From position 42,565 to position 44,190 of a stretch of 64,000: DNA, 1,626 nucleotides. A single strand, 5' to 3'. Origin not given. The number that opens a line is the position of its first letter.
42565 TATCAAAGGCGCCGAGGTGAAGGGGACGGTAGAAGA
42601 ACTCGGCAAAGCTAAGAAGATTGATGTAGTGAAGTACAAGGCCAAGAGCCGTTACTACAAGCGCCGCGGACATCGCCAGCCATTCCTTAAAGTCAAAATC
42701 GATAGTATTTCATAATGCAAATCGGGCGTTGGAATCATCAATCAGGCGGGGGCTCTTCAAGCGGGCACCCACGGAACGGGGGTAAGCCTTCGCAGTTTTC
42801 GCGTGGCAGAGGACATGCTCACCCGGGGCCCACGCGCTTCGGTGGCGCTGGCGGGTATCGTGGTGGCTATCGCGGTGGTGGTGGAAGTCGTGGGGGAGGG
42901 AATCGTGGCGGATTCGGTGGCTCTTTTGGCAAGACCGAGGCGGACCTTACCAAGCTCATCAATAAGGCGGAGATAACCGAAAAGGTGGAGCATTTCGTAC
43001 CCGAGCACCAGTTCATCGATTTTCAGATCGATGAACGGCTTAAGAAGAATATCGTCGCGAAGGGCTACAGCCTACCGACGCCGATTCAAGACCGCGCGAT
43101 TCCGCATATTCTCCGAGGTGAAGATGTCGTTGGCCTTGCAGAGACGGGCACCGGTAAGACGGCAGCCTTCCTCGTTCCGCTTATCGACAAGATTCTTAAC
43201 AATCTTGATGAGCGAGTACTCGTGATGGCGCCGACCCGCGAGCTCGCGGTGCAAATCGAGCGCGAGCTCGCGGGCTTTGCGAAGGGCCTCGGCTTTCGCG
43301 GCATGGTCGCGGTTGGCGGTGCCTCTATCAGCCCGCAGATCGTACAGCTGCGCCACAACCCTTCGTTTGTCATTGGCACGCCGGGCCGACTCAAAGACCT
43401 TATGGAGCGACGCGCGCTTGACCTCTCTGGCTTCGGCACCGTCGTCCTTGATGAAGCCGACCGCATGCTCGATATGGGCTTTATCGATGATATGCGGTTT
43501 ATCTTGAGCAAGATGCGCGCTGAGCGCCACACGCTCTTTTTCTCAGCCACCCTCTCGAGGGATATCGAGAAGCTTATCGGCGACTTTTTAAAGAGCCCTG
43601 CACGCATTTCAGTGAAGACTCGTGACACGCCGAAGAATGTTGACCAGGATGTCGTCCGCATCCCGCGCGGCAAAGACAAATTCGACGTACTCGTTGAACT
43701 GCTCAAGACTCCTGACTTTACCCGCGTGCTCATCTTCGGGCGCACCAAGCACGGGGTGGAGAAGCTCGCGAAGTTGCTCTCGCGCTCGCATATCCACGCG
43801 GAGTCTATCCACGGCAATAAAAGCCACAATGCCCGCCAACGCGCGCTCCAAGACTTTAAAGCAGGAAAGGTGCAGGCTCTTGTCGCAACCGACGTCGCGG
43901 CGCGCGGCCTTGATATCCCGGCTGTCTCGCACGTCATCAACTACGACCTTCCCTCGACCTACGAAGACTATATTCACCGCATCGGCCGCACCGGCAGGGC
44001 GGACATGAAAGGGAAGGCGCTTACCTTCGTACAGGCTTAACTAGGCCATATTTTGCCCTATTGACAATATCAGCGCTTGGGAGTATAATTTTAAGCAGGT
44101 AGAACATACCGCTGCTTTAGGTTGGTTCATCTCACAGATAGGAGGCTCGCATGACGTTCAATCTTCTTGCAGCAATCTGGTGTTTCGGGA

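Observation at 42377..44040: rplU translationally coupled to a DEAD-box helicase carrying an 80-aa N-terminal RGG tail; rpmA displaced 8 kb away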

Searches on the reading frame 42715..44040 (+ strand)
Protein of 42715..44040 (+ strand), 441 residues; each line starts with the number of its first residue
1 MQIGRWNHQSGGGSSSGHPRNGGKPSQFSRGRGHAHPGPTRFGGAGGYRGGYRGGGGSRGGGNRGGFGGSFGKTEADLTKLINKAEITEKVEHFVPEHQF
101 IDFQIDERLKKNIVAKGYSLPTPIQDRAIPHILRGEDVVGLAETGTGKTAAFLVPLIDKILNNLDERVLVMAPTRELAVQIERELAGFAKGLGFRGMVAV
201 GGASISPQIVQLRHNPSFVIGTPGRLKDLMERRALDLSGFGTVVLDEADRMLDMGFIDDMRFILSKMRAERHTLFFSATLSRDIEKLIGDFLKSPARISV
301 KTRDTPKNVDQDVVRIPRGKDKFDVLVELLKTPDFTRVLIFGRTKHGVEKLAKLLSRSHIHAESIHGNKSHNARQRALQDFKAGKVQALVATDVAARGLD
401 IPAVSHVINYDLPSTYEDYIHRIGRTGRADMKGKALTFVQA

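Call 3: search_protein_families(library=pfam, proteins=[window:42715-44040:+])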
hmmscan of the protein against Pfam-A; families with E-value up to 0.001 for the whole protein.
window:42715-44040:+ (441 aa): 3 families
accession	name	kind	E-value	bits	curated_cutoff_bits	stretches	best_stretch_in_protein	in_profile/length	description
PF00270.35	DEAD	-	2.8e-47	161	26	1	122-286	1-166/167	DEAD/DEAH box helicase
PF00271.37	Helicase_C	-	3.8e-34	117.7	23.5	1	321-429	1-109/110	Helicase conserved C-terminal domain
PF04851.21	ResIII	-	6.6e-07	29.8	22.5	1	142-281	30-163/164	Type III restriction enzyme, res subunit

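Call 6: find_homologous_proteins(query=window:42715-44040:+)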
Query window:42715-44040:+ (441 aa): 8000 proteins with E <= 0.001 among 8000 candidates; the best 120 are listed.
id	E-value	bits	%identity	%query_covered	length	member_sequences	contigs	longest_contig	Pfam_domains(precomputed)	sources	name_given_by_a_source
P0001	4.3e-292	986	100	100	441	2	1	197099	PF00270.36,PF00271.38,PF04851.22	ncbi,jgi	jgi:ATP-dependent RNA helicase RhlE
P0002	1.1e-238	810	81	100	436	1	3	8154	PF00270.36,PF00271.38,PF04851.22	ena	-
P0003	2.1e-227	773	81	100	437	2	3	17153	PF00270.36,PF00271.38,PF04851.22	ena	-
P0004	4.8e-224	762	85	85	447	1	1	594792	PF00270.36,PF00271.38,PF04851.22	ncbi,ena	-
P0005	3.4e-223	759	77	100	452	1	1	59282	PF00270.36,PF00271.38,PF04851.22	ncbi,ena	-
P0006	4.9e-220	749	80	100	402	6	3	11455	PF00270.36,PF00271.38,PF04851.22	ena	-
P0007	7.1e-218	742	79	100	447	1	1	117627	PF00270.36,PF00271.38,PF04851.22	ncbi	-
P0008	2.2e-217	740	74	100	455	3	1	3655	PF00270.36,PF00271.38,PF04851.22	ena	-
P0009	3.2e-212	723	73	100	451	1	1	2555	PF00270.36,PF00271.38,PF04851.22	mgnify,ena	mgnify:CR=1 FL=1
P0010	3.5e-209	713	84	84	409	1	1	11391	PF00270.36,PF00271.38,PF04851.22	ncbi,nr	ncbi:DEAD/DEAH box helicase [Candidatus Kaiserbacteria bacterium]|nr:DEAD/DEAH box helicase [Candida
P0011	3.7e-209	713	80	84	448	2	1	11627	PF00270.36,PF00271.38,PF04851.22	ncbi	-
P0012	6.0e-209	712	73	100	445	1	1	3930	PF00270.36,PF00271.38,PF04851.22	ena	-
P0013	1.2e-208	711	74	100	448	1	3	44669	PF00270.36,PF00271.38,PF04851.22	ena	-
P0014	3.0e-207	707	73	100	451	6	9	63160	PF00270.36,PF00271.38,PF04851.22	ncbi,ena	-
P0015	5.1e-207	706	74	100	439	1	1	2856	PF00270.36,PF00271.38,PF04851.22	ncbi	-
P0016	3.1e-206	703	78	83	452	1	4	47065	PF00270.36,PF00271.38,PF04851.22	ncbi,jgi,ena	-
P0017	6.4e-206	702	72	100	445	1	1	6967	PF00270.36,PF00271.38,PF04851.22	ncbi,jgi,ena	-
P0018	6.5e-206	702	73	100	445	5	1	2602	PF00270.36,PF00271.38,PF04851.22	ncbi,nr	ncbi:MAG: DEAD/DEAH box helicase [bacterium]|nr:DEAD/DEAH box helicase [bacterium]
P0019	6.7e-206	702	71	100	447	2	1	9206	PF00270.36,PF16203.12,PF00271.38,PF04851.22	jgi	-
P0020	1.4e-205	701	74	100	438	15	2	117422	PF00270.36,PF00271.38,PF04851.22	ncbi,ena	-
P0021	4.4e-205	700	70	100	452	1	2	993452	PF00270.36,PF00271.38,PF04851.22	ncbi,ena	ncbi:MAG: DEAD/DEAH box helicase [Minisyncoccia bacterium]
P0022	5.0e-205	699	71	100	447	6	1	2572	PF00270.36,PF00271.38,PF04851.22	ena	-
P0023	9.6e-205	698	72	100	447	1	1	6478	PF00270.36,PF00271.38,PF04851.22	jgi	jgi:superfamily II DNA/RNA helicase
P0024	1.1e-204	698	72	100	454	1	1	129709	PF00270.36,PF00271.38,PF04851.22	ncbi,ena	ncbi:MAG: DEAD/DEAH box helicase [Candidatus Paceibacterota bacterium]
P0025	2.2e-204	697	70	100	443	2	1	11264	PF00270.36,PF16203.12,PF00271.38,PF04851.22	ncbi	-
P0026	2.6e-204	697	73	100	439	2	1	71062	PF00270.36,PF00271.38,PF04851.22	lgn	-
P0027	2.7e-204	697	71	100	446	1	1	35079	PF00270.36,PF00271.38,PF04851.22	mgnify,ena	mgnify:FL=1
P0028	3.4e-204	697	72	100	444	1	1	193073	PF00270.36,PF00271.38,PF04851.22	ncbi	ncbi:MAG: DEAD/DEAH box helicase [Minisyncoccota bacterium]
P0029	3.6e-204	697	71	100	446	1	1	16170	PF00270.36,PF00271.38,PF04851.22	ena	-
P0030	3.9e-204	696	71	100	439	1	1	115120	PF00270.36,PF00271.38,PF04851.22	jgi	jgi:ATP-dependent RNA helicase RhlE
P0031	3.9e-204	696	71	100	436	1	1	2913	PF00270.36,PF00271.38,PF04851.22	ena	-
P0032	5.0e-204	696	77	83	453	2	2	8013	PF00270.36,PF00271.38,PF04851.22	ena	-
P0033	5.5e-204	696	70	100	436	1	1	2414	PF00270.36,PF00271.38,PF04851.22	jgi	-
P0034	5.5e-204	696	73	100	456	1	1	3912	PF00270.36,PF00271.38,PF04851.22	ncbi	-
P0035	6.3e-204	696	70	100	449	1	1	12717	PF00270.36,PF00271.38,PF04851.22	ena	-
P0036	7.0e-204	696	71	100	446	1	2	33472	PF00270.36,PF00271.38,PF04851.22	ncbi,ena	ncbi:MAG: DEAD/DEAH box helicase [Patescibacteria group bacterium]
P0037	9.1e-204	695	72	100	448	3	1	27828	PF00270.36,PF00271.38,PF04851.22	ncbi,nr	ncbi:DEAD/DEAH box helicase [Patescibacteria group bacterium]|nr:DEAD/DEAH box helicase [Patescibact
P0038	1.4e-203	695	70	100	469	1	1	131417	PF00270.36,PF00271.38,PF04851.22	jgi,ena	-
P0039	1.7e-203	694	70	100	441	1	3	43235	PF00270.36,PF00271.38,PF04851.22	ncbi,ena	-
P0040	1.9e-203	694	75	100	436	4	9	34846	PF00270.36,PF00271.38,PF04851.22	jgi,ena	-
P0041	2.1e-203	694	70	100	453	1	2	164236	PF00270.36,PF00271.38,PF04851.22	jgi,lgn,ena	-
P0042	2.4e-203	694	70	100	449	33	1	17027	PF00270.36,PF00271.38,PF04851.22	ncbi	-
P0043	2.7e-203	694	69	100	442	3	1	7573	PF00270.36,PF00271.38,PF04851.22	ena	-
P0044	3.0e-203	693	71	100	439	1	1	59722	PF00270.36,PF00271.38,PF04851.22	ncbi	-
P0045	5.8e-203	693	73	100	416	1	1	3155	PF00270.36,PF00271.38,PF04851.22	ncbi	-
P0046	6.6e-203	692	70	100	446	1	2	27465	PF00270.36,PF00271.38,PF04851.22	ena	-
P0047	1.1e-202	692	73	100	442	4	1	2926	PF00270.36,PF00271.38,PF04851.22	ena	-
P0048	1.2e-202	691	71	100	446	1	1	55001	PF00270.36,PF16203.12,PF00271.38,PF04851.22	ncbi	-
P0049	1.4e-202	691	69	100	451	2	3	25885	PF00270.36,PF00271.38,PF04851.22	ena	-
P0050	1.9e-202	691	73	100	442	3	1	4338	PF00270.36,PF00271.38,PF04851.22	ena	-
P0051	1.9e-202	691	72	100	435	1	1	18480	PF00270.36,PF00271.38,PF04851.22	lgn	-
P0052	2.1e-202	691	71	100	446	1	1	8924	PF00270.36,PF00271.38,PF04851.22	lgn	-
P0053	3.2e-202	690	71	100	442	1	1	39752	PF00270.36,PF00271.38,PF04851.22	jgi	jgi:ATP-dependent RNA helicase RhlE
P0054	4.3e-202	690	71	100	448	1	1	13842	PF00270.36,PF00271.38,PF04851.22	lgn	-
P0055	5.6e-202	689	71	100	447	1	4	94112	PF00270.36,PF00271.38,PF04851.22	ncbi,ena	-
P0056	7.0e-202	689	72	100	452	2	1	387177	PF00270.36,PF00271.38,PF04851.22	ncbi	ncbi:MAG: DEAD/DEAH box helicase [Candidatus Paceibacterota bacterium]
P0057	7.6e-202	689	72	100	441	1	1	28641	PF00270.36,PF00271.38,PF04851.22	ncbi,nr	ncbi:DEAD/DEAH box helicase [Candidatus Parcubacteria bacterium]|nr:DEAD/DEAH box helicase [Candidat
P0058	9.0e-202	689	77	84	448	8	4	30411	PF00270.36,PF00271.38,PF04851.22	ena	-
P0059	1.1e-201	688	72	100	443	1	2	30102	PF00270.36,PF00271.38,PF04851.22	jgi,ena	-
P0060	3.1e-201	687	73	100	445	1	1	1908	PF00270.36,PF00271.38,PF04851.22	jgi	-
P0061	3.1e-201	687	72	100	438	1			PF00270.36,PF00271.38,PF04851.22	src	-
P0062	3.5e-201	687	70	100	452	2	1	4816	PF00270.36,PF00271.38,PF04851.22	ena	-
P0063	4.8e-201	686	71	100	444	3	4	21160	PF00270.36,PF00271.38,PF04851.22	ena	-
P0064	9.7e-201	685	70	100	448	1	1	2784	PF00270.36,PF00271.38,PF04851.22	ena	-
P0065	1.0e-200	685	69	100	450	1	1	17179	PF00270.36,PF00271.38,PF04851.22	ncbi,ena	-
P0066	1.1e-200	685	70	100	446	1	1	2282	PF00270.36,PF00271.38,PF04851.22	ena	-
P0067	1.5e-200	685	71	100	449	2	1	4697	PF00270.36,PF00271.38,PF04851.22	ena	-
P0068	1.6e-200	684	88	79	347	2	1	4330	PF00270.36,PF00271.38,PF04851.22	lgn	-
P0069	5.3e-200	683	70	100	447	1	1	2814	PF00270.36,PF00271.38,PF04851.22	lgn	-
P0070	5.5e-200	683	72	100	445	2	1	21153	PF00270.36,PF00271.38,PF04851.22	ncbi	-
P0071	6.5e-200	682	71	100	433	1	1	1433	PF00270.36,PF00271.38,PF04851.22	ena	-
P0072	8.0e-200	682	77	83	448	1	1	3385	PF00270.36,PF00271.38,PF04851.22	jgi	jgi:ATP-dependent RNA helicase RhlE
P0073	8.6e-200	682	72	100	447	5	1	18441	PF00270.36,PF00271.38,PF04851.22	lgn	-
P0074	9.2e-200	682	70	100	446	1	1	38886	PF00270.36,PF00271.38,PF04851.22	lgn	-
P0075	9.8e-200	682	70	100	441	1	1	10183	PF00270.36,PF00271.38,PF04851.22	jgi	jgi:ATP-dependent RNA helicase RhlE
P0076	1.1e-199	682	70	100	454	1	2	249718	PF00270.36,PF00271.38,PF04851.22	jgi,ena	jgi:superfamily II DNA/RNA helicase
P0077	1.7e-199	681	69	100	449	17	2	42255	PF00270.36,PF00271.38,PF04851.22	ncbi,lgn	-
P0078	1.8e-199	681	71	100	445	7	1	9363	PF00270.36,PF00271.38,PF04851.22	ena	-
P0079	1.9e-199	681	70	100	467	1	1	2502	PF00270.36,PF00271.38,PF04851.22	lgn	-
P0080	2.3e-199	681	71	100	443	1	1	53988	PF00270.36,PF00271.38,PF04851.22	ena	-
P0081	3.0e-199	680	72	100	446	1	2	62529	PF00270.36,PF00271.38,PF04851.22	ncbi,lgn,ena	-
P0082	3.5e-199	680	71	100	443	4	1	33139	PF00270.36,PF00271.38,PF04851.22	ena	-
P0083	4.3e-199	680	77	91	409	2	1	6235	PF00270.36,PF00271.38,PF04851.22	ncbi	ncbi:MAG: DEAD/DEAH box helicase, partial [Patescibacteria group bacterium]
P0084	4.9e-199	680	69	100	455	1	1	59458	PF00270.36,PF00271.38,PF04851.22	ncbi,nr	ncbi:MAG: putative box helicase domain protein [Parcubacteria group bacterium]|nr:putative box helic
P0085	5.1e-199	680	72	100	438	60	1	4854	PF00270.36,PF00271.38,PF04851.22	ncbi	-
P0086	8.2e-199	679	70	100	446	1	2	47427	PF00270.36,PF00271.38,PF04851.22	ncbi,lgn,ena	-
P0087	9.7e-199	679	69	100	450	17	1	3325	PF00270.36,PF00271.38,PF04851.22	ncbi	-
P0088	1.0e-198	679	71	100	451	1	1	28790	PF00270.36,PF00271.38,PF04851.22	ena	-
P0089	1.1e-198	678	70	100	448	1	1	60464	PF00270.36,PF00271.38,PF04851.22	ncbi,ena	-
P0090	1.7e-198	678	71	100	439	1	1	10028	PF00270.36,PF00271.38,PF04851.22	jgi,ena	-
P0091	2.0e-198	678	72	100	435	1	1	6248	PF00270.36,PF00271.38,PF04851.22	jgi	-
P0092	2.3e-198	677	69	100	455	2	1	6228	PF00270.36,PF00271.38,PF04851.22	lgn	-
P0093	2.4e-198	677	72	100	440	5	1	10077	PF00270.36,PF00271.38,PF04851.22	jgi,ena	-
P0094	2.5e-198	677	70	100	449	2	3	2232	PF00270.36,PF00271.38,PF04851.22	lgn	-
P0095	3.0e-198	677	69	100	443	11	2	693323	PF00270.36,PF00271.38,PF04851.22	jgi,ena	-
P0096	3.7e-198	677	73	100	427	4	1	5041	PF00270.36,PF00271.38,PF04851.22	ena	-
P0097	4.9e-198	676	72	100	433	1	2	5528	PF00270.36,PF00271.38,PF04851.22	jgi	jgi:ATP-dependent RNA helicase RhlE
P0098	5.5e-198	676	70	100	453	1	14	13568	PF00270.36,PF00271.38,PF04851.22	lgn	-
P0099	6.2e-198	676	71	100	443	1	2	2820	PF00270.36,PF00271.38,PF04851.22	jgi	jgi:ATP-dependent RNA helicase RhlE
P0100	6.2e-198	676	78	83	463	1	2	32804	PF00270.36,PF00271.38,PF04851.22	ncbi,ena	-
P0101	7.8e-198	676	71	100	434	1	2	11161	PF00270.36,PF00271.38,PF04851.22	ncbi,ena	-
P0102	7.9e-198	676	70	100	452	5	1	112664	PF00270.36,PF00271.38,PF04851.22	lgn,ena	-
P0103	7.9e-198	676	71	100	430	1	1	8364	PF00270.36,PF00271.38,PF04851.22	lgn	-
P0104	9.1e-198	675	70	100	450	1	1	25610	PF00270.36,PF00271.38,PF04851.22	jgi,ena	-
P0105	9.1e-198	675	70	100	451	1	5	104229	PF00270.36,PF00271.38,PF04851.22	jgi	jgi:ATP-dependent RNA helicase RhlE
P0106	9.3e-198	675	69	100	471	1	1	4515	PF00270.36,PF00271.38,PF04851.22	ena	-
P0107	1.1e-197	675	81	84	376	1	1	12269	PF00270.36,PF00271.38,PF04851.22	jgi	jgi:superfamily II DNA/RNA helicase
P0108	1.2e-197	675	69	100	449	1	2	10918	PF00270.36,PF00271.38,PF04851.22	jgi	-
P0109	1.6e-197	675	70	100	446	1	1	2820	PF00270.36,PF00271.38,PF04851.22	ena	-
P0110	2.0e-197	674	70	100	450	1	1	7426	PF00270.36,PF00271.38,PF04851.22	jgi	jgi:ATP-dependent RNA helicase RhlE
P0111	2.6e-197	674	70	100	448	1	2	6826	PF00270.36,PF00271.38,PF04851.22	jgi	jgi:ATP-dependent RNA helicase RhlE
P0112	3.3e-197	674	70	100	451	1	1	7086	PF00270.36,PF00271.38,PF04851.22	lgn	-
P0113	3.4e-197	674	72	100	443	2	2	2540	PF00270.36,PF00271.38,PF04851.22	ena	-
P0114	4.2e-197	673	69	100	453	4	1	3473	PF00270.36,PF00271.38,PF04851.22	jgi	-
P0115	4.4e-197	673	71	100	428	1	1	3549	PF00270.36,PF00271.38,PF04851.22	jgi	jgi:superfamily II DNA/RNA helicase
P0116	4.7e-197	673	72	100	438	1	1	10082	PF00270.36,PF00271.38,PF04851.22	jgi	jgi:ATP-dependent RNA helicase RhlE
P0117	5.1e-197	673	71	100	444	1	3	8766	PF00270.36,PF00271.38,PF04851.22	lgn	-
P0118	5.7e-197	673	71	100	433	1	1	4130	PF00270.36,PF00271.38,PF04851.22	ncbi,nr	ncbi:DEAD/DEAH box helicase [Candidatus Kaiserbacteria bacterium]|nr:DEAD/DEAH box helicase [Candida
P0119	6.4e-197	673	72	100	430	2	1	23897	PF00270.36,PF16203.12,PF00271.38,PF04851.22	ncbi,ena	ncbi:MAG: DEAD/DEAH box helicase [Patescibacteria group bacterium]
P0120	8.6e-197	672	67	100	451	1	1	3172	PF00270.36,PF00271.38,PF04851.22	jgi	jgi:ATP-dependent RNA helicase RhlE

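Call 7: find_related_loci(query=window:42715-44040:+, collection=genome_contigs, flank=10000)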
Query window:42715-44040:+ (441 aa) in genome_contigs; peptide patterns used: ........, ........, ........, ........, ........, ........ (x = any residue, [..] = any of these).
600 stretches matched a pattern (row limit reached: there are more); 552 encode a relative of the query (tblastn E <= 1e-3); the best 80 are kept; 80 distinct loci.
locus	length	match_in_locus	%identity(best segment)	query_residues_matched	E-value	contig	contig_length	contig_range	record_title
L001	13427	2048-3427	77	1-441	0e+0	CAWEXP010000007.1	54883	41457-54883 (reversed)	MAG: Candidatus Kaiserbacteria bacterium isolate MFD04780.bin.1.84 genome assembly, contig: contig_27622, whole genome s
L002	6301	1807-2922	83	69-440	0e+0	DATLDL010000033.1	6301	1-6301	MAG TPA_asm: Candidatus Paceibacterota bacterium isolate SMAG_U14349 k141_2046500, whole genome shotgun sequence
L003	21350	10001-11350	72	1-440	0e+0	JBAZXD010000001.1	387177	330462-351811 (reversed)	MAG: Candidatus Paceibacterota bacterium isolate SO_2017_GW1_48 NODE_180_length_387177_cov_1.739612_OW334_2017, whole ge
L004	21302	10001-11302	74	1-440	0e+0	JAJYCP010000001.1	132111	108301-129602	MAG: bacterium isolate BP9.bin55 NODE_148_length_132111_cov_3.076115, whole genome shotgun sequence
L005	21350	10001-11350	70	1-440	0e+0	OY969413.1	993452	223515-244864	MAG: Candidatus Kaiserbacteria bacterium isolate MFD01223.bin.1.23 genome assembly, chromosome: 1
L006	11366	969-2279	72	1-440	0e+0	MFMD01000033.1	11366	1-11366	MAG: Candidatus Kaiserbacteria bacterium RIFCSPLOWO2_01_FULL_55_19 rifcsplowo2_01_scaffold_52088, whole genome shotgun s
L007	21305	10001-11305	70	1-440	0e+0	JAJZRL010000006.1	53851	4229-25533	MAG: bacterium isolate SKS1.bin88 NODE_969_length_53851_cov_5.209031, whole genome shotgun sequence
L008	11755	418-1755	73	1-440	0e+0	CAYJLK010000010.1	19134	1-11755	MAG TPA_asm: uncultured Candidatus Saccharibacteria bacterium isolate ERP124720_co1_118 genome assembly, contig: NODE_36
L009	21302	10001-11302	71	1-440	0e+0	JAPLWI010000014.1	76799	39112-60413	MAG: Candidatus Kaiserbacteria bacterium isolate LacPavin_0920_WC90_MAG_48_13 LacPavin_0920_WC90_scaffold_964250, whole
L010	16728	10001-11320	72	1-440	0e+0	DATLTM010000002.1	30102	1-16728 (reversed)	MAG TPA_asm: Candidatus Paceibacterota bacterium isolate SMAG_U13956 k141_652577, whole genome shotgun sequence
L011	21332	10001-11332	72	1-440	0e+0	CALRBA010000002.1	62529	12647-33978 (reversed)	MAG: Candidatus Nomurabacteria bacterium isolate MaH-09apr19-126 genome assembly, contig: MaH-09apr19-C842, whole genome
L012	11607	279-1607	72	1-440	0e+0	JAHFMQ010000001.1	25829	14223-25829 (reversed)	MAG: Candidatus Kaiserbacteria bacterium isolate nzgw460 NODE_503_length_25830_cov_4.896923, whole genome shotgun sequen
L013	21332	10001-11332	73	1-440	0e+0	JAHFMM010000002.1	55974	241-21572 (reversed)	MAG: bacterium isolate nzgw457 NODE_259_length_55975_cov_5.639542, whole genome shotgun sequence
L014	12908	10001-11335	71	1-440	0e+0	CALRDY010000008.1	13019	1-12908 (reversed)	MAG: Candidatus Nomurabacteria bacterium isolate LH-02apr19-231 genome assembly, contig: LH-02apr19-C10841, whole genome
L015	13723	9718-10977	72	1-440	0e+0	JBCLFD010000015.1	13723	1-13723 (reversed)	Candidatus Paceibacteria bacterium isolate SLM_LV1_02b-P15 Node_15_length_13723_cov_27.770695, whole genome shotgun sequ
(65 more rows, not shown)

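Call 13: search_solved_structures(query=window:42715-44040:+, max_evalue=1e-40)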
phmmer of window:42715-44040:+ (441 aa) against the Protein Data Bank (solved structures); distinct sequences matched with E-value up to 1e-40: 89 (the best 60 are shown).
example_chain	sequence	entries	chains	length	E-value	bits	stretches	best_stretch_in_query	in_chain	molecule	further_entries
5ivl_B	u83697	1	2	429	2.7e-82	280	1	102-439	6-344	DEAD-box ATP-dependent RNA helicase CshA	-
2db3_A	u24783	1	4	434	1.3e-74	254.7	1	88-439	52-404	ATP-dependent RNA helicase vasa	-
4d25_A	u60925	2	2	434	4e-71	243.2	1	105-439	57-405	BMVLG PROTEIN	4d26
2i4i_A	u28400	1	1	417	1.9e-70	241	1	169-438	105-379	ATP-dependent RNA helicase DDX3X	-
7liu_A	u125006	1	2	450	2.6e-70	240.6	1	169-438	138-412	ATP-dependent RNA helicase DDX3X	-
5e7i_B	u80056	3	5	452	2.6e-70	240.5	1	169-438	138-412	ATP-dependent RNA helicase DDX3X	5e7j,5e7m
4nho_A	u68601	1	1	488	3e-70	240.3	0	108-290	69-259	Probable ATP-dependent RNA helicase DDX23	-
3jcr_F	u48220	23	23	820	1.7e-69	237.9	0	108-272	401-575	hPrp28 | Probable ATP-dependent RNA helicase DDX23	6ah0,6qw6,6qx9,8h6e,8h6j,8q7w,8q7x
6y50_p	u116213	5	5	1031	2.3e-69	237.4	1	102-439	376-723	Probable ATP-dependent RNA helicase DDX46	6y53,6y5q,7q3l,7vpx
7evo_E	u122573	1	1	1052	2.4e-69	237.4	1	102-439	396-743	RNA helicase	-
4pxa_A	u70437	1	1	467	5.3e-69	236.2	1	169-438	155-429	ATP-dependent RNA helicase DDX3X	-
6o5f_A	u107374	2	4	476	7.1e-69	235.8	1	169-438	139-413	ATP-dependent RNA helicase DDX3X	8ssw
6cz5_A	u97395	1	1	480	1e-68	235.3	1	169-438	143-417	ATP-dependent RNA helicase DDX3X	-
9e2c_A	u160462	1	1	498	4.1e-68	233.3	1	169-438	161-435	Isoform 2 of ATP-dependent RNA helicase DDX3X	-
8dpe_A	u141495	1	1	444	4.7e-68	233.1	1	96-439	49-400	ATP-dependent RNA helicase DDX42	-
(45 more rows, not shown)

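Call 26: search_protein_families(library=pfam, alignment_id=A1, max_evalue=0.00001)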
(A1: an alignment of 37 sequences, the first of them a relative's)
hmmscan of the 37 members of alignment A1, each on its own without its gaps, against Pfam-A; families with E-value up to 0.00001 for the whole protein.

A. member 1, L036:9396-9785:+ (130 aa): 1 family
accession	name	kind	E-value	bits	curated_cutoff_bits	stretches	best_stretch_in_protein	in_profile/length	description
PF00886.24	Ribosomal_S16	-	8.1e-18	64.6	27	1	8-65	1-62/62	Ribosomal protein S16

B. families by the number of members that match (of 37 scanned): 38 families (the first 25 are shown)
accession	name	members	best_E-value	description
PF21018.2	BipA_C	4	8e-40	TypA/BipA C-terminal domain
PF00679.30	EFG_C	4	1.9e-16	Elongation factor G C-terminus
PF03486.20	HI0933_like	3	5.8e-75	HI0933-like protein Rossmann domain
PF00005.33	ABC_tran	3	6.5e-36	ABC transporter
PF22780.1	HI0933_like_1st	3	1.6e-32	HI0933-like protein barrel and H2TH domain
PF00890.30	FAD_binding_2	3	7.6e-16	FAD binding domain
PF00892.27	EamA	2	1.2e-34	EamA-like transporter family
PF00886.24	Ribosomal_S16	2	8.1e-18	Ribosomal protein S16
PF12831.13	FAD_oxidored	2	2.2e-15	FAD dependent oxidoreductase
PF07992.20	Pyr_redox_2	2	1.3e-11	Pyridine nucleotide-disulphide oxidoreductase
PF01266.30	DAO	2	5.3e-10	FAD dependent oxidoreductase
PF02897.21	Peptidase_S9_N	1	3.4e-77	Prolyl oligopeptidase, N-terminal beta-propeller domain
PF01625.27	PMSR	1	3e-63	Peptide methionine sulfoxide reductase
PF00326.27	Peptidase_S9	1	9.2e-54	Prolyl oligopeptidase family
PF00009.33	GTP_EFTU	1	5.7e-51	Elongation factor Tu GTP binding domain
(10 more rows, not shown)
